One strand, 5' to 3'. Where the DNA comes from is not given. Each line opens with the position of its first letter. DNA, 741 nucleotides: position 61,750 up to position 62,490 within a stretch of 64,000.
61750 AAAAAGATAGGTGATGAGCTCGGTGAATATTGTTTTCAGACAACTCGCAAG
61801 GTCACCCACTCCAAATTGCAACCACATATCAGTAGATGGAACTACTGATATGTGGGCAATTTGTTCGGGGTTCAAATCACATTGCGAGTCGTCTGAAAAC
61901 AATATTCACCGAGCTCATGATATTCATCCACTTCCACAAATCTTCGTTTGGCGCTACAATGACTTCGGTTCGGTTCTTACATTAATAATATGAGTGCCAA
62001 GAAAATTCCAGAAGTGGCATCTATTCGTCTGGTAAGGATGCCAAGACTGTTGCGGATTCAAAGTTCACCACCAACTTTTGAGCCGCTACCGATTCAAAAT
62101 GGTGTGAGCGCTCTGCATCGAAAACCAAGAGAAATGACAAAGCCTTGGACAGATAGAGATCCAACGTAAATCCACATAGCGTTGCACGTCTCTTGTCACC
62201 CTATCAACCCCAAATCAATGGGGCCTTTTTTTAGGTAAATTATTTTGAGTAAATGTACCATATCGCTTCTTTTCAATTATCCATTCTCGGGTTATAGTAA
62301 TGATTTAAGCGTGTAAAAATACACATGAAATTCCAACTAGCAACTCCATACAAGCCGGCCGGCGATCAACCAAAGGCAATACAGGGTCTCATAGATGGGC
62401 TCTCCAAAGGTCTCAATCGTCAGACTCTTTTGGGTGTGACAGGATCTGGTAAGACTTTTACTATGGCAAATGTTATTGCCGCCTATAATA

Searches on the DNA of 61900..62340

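Call 72: search_rna_families(source=window, start=61900, end=62340, threshold=evalue, max_evalue=1)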
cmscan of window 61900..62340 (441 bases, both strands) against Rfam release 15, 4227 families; matches with E-value up to 1: 1.
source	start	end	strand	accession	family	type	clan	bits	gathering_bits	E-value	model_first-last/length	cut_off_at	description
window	61940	62018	-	RF03004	Lacto-phage-1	Gene; sRNA;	-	18.5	50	0.43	1-81/81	no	Lacto-phage-1 RNA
